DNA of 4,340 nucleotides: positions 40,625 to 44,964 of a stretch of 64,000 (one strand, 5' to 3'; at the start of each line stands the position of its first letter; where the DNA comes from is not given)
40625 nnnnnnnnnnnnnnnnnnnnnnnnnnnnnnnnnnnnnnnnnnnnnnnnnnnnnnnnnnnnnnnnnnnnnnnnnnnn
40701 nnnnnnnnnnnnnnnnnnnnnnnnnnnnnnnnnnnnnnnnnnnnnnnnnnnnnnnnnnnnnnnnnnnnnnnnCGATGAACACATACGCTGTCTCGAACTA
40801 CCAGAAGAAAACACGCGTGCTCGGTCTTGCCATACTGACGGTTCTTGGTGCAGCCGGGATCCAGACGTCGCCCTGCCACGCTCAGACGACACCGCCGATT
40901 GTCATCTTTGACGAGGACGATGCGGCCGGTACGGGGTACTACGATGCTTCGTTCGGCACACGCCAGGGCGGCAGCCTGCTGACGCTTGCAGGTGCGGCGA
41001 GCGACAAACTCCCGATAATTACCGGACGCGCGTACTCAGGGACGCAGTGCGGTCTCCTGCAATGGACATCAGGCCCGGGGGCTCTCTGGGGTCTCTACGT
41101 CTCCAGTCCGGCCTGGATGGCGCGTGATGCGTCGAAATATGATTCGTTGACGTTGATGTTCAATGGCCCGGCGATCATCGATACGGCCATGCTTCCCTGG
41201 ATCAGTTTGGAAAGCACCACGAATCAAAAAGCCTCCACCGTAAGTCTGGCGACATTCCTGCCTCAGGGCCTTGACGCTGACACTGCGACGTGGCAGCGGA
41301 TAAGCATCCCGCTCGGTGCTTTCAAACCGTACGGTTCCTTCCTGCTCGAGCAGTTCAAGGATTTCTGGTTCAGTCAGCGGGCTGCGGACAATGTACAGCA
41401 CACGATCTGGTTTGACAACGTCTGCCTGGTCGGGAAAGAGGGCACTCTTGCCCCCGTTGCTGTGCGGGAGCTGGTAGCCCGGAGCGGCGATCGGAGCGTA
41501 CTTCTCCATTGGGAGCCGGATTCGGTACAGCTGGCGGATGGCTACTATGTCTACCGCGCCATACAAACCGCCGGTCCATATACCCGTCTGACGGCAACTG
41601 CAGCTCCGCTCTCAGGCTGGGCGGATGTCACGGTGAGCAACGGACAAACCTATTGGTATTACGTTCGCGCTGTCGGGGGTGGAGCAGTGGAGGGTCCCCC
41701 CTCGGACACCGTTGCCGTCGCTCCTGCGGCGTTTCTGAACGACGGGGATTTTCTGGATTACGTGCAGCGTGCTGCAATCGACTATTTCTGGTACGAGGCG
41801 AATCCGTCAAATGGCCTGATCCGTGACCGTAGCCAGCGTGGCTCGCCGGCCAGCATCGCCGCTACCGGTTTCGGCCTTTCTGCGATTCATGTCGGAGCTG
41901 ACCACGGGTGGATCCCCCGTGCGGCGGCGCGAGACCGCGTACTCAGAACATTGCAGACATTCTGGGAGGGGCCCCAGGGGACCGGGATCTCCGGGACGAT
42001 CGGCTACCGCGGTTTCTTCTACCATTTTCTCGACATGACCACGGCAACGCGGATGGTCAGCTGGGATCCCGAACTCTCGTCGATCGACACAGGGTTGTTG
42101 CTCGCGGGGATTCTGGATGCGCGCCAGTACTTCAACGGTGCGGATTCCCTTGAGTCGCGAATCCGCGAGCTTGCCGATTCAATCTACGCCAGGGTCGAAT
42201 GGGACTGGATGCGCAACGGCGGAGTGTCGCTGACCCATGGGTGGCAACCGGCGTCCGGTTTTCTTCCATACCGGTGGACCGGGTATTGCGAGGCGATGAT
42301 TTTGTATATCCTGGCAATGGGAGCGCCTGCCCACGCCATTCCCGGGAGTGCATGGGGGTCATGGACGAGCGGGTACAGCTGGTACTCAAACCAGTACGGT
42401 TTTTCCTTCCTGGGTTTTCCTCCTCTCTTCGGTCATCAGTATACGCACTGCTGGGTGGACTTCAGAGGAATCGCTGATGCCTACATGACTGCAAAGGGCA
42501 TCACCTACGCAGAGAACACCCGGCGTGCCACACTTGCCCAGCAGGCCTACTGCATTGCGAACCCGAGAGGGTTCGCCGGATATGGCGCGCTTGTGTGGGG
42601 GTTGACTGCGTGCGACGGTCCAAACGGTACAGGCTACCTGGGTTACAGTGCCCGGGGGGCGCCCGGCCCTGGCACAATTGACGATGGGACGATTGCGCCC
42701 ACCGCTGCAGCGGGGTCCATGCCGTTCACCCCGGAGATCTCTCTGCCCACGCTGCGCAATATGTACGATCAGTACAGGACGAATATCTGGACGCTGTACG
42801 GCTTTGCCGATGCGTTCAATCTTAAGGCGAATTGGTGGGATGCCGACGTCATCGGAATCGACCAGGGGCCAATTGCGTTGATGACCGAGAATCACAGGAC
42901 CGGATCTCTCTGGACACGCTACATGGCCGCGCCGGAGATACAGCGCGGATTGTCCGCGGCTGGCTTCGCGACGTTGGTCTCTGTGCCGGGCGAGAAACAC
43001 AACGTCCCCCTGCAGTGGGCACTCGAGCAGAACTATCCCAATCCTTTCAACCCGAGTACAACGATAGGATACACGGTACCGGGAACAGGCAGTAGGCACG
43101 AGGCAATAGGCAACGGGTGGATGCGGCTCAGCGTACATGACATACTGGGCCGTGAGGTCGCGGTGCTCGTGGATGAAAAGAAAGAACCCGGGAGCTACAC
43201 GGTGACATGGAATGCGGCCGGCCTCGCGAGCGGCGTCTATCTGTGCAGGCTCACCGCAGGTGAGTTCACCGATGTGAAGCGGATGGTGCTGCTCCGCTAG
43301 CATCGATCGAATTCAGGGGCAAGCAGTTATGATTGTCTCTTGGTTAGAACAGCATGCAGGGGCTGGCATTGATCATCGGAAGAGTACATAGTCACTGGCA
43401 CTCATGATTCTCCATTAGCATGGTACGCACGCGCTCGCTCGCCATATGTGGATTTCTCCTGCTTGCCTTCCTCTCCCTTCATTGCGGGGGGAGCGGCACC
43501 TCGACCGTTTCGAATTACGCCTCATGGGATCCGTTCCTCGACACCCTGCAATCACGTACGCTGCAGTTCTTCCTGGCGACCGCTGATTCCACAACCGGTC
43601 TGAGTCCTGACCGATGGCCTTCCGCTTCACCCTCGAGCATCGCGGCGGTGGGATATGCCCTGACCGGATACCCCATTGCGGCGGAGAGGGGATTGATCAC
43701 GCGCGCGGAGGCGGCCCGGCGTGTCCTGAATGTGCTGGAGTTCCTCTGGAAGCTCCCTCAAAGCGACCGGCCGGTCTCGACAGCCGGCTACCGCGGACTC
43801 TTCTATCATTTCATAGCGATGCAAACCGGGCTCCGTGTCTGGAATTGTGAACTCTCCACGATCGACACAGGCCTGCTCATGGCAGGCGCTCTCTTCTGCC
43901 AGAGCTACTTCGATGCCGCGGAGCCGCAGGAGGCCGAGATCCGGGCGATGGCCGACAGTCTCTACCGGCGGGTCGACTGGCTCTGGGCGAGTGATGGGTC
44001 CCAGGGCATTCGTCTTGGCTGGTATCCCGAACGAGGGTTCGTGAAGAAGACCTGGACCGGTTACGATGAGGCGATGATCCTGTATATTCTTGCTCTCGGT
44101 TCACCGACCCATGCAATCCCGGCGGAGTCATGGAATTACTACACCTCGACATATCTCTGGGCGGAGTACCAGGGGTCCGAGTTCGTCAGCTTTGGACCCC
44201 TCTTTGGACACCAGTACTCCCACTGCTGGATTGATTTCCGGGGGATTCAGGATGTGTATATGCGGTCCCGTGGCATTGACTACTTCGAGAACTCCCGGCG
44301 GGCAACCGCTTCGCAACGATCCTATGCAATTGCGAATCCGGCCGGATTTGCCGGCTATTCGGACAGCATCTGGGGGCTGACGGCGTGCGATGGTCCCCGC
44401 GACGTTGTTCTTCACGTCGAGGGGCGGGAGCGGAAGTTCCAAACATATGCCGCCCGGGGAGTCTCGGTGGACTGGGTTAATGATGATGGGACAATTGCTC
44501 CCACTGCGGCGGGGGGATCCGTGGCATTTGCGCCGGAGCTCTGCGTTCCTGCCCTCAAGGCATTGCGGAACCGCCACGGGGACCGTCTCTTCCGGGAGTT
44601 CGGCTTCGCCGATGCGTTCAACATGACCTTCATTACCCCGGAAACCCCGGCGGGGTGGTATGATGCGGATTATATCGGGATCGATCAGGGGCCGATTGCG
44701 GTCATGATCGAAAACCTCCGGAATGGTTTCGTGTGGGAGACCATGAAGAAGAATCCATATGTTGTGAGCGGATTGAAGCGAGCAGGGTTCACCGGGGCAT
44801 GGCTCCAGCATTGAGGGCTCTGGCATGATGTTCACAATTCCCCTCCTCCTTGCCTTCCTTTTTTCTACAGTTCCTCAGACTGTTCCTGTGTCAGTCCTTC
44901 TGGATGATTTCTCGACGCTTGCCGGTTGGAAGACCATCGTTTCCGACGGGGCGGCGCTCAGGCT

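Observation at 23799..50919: A 27-kb single-strand, SusD-less glycan utilisation locus predicted to target beta-1,2-glucan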

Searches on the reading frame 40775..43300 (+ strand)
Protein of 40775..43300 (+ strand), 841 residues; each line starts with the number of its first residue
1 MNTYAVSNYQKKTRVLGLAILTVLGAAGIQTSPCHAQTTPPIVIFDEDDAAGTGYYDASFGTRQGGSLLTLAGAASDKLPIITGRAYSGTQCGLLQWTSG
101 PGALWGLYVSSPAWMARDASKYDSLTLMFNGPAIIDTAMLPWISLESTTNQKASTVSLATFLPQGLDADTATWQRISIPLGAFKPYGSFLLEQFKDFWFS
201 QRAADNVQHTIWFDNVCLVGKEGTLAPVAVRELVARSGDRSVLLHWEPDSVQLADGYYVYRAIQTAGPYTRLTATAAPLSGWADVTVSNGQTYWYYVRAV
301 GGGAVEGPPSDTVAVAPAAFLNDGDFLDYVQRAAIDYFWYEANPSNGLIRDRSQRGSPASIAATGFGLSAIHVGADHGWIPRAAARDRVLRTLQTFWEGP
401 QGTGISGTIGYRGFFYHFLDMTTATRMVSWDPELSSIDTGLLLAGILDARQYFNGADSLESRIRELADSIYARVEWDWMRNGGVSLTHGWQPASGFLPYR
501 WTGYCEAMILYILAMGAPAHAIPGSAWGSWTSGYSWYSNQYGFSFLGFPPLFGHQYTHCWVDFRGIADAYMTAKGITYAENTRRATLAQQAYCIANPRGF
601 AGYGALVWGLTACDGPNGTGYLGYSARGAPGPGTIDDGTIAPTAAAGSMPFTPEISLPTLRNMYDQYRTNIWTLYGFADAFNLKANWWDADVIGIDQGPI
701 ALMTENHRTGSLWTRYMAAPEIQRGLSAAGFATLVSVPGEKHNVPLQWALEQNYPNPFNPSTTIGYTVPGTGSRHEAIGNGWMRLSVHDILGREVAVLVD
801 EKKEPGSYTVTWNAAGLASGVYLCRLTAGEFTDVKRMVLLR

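Call 4: search_protein_families(library=pfam, proteins=[window:40775-43300:+], max_evalue=0.01)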
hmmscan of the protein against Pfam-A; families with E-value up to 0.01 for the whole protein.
window:40775-43300:+ (841 aa): 2 families
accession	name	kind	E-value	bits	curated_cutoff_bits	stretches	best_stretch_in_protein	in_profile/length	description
PF10091.15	Glycoamylase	-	1.5e-76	257.2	27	1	498-719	1-220/221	Putative glucoamylase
PF18962.6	Por_Secre_tail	-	1.9e-06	28.5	27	1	754-838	2-74/75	Secretion system C-terminal sorting domain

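Call 6: search_solved_structures(query=window:40775-43300:+, max_evalue=0.01)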
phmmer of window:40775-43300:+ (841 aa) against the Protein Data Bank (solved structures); distinct sequences matched with E-value up to 0.01: 9.
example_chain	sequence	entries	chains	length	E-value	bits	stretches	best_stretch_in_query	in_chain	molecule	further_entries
8xul_A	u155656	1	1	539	6.6e-105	355.3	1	330-741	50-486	XCC2207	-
4gl3_A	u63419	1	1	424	7.9e-70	239.2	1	320-732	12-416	putative glucoamylase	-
5z06_A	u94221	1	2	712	7.4e-68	232.7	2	530-727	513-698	BDI_3064 protein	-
4qt9_A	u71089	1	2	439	5.7e-59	203.3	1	307-733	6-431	putative glucoamylase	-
5gzh_A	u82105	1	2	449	1.1e-57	199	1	300-732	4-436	Endo-beta-1,2-glucanase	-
3eu8_A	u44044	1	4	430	1.8e-57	198.3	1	317-731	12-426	putative glucoamylase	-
5gzk_A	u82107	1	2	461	2.2e-57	198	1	298-731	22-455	Uncharacterized protein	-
8xuk_A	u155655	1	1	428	2.5e-06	29.1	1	319-510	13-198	H744_1c0222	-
3mpc_A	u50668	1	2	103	0.0012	20.2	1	236-304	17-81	Fn3-like protein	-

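Call 9: search_protein_families(library=ncbifam, proteins=[window:40775-43300:+], max_evalue=0.001)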
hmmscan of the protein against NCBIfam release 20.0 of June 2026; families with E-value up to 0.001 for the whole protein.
window:40775-43300:+ (841 aa): 1 family
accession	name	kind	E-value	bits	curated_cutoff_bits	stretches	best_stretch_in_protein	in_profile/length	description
TIGR04183.1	Por_Secre_tail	domain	5.2e-07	29.6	23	1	754-838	2-70/72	T9SS type A sorting domain-containing protein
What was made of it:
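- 40775..43300 (+): g08: 841-aa GH144 with an N-terminal extension of about 300 aa and a T9SS C-terminal domain. Predicted cell-surface endo-beta-1,2-glucanase. Calls 4, 6 and 9.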

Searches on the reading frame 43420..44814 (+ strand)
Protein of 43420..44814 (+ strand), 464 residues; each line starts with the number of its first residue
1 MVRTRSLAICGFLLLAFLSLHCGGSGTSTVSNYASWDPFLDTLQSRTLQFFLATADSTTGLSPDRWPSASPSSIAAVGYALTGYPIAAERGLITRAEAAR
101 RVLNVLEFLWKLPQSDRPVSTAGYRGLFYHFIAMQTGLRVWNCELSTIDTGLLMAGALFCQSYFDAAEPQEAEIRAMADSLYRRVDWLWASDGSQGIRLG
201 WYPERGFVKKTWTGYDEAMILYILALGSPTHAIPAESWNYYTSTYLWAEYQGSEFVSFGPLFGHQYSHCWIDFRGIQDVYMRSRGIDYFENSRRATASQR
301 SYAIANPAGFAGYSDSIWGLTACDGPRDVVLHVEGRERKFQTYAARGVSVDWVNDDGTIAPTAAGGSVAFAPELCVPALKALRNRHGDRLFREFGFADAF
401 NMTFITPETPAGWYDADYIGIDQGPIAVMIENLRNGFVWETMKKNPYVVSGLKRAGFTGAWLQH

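Call 4: search_protein_families(library=pfam, proteins=[window:43420-44814:+], max_evalue=0.01)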
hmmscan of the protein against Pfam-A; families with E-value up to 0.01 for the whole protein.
window:43420-44814:+ (464 aa): 1 family
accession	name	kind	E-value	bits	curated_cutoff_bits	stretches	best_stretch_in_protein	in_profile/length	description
PF10091.15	Glycoamylase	-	2.5e-80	269.6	27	1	211-446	3-221/221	Putative glucoamylase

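Call 7: search_solved_structures(query=window:43420-44814:+, max_evalue=0.01)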
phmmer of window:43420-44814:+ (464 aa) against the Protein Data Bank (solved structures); distinct sequences matched with E-value up to 0.01: 8.
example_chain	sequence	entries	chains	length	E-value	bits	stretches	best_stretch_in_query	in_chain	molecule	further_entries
8xul_A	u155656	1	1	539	1.4e-147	495.4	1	38-462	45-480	XCC2207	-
4gl3_A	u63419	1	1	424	5.9e-59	203.1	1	34-462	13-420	putative glucoamylase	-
3eu8_A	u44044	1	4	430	2.7e-51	177.9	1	36-458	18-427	putative glucoamylase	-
4qt9_A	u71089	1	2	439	3.9e-51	177.4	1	28-458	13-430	putative glucoamylase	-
5gzh_A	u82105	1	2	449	4.9e-44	153.9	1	27-462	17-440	Endo-beta-1,2-glucanase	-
5gzk_A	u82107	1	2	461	6.1e-44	153.6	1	27-462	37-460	Uncharacterized protein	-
5z06_A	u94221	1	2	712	1.2e-40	142.8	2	256-454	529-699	BDI_3064 protein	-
8xuk_A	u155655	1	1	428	4.9e-05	25.3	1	124-271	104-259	H744_1c0222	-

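Call 9: search_protein_families(library=ncbifam, proteins=[window:43420-44814:+], max_evalue=0.001)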
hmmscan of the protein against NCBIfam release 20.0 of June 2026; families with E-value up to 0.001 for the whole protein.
window:43420-44814:+ (464 aa): 0 families

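Call 67: search_solved_structures(query=window:43420-44814:+, max_evalue=1e-40, show_alignments=1)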
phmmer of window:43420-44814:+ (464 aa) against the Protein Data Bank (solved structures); distinct sequences matched with E-value up to 1e-40: 6.
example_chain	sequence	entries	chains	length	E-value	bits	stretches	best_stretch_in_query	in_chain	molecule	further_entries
8xul_A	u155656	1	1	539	1.4e-147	495.4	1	38-462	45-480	XCC2207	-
4gl3_A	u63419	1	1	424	5.9e-59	203.1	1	34-462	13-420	putative glucoamylase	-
3eu8_A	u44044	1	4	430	2.7e-51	177.9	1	36-458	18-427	putative glucoamylase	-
4qt9_A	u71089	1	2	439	3.9e-51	177.4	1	28-458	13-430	putative glucoamylase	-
5gzh_A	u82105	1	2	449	4.9e-44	153.9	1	27-462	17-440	Endo-beta-1,2-glucanase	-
5gzk_A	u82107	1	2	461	6.1e-44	153.6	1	27-462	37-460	Uncharacterized protein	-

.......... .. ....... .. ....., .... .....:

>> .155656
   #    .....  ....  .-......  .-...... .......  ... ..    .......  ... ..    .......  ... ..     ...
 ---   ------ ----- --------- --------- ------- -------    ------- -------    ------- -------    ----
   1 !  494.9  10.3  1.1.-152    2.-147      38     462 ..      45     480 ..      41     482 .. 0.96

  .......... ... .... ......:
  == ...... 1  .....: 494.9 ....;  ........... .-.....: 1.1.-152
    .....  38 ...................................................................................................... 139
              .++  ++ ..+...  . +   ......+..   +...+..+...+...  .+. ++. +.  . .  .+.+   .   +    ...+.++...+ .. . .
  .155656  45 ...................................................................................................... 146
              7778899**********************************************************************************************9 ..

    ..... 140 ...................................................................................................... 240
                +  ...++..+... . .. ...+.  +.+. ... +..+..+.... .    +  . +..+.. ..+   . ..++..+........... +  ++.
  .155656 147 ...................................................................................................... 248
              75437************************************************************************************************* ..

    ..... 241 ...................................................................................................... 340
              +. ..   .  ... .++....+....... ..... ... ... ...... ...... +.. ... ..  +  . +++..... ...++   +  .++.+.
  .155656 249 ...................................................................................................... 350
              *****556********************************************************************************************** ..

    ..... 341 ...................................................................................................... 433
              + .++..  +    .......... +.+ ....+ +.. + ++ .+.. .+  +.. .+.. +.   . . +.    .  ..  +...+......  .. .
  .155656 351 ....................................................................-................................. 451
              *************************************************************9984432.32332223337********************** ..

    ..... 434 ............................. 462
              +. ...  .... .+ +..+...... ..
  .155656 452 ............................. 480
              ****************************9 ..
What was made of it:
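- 43420..44814 (+): g09: 464-aa GH144 with a signal peptide. Predicted periplasmic beta-1,2-glucanase. 495 bits and about 58% identity to XcSGL over the whole domain (calls 7, 67).
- On GH144 (endo-beta-1,2-glucanase family): The best PDB hit for both is XcSGL, at 355 and 495 bits (calls 6, 7). g09 is about 58% identical to it over residues 38-462 (call 67).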
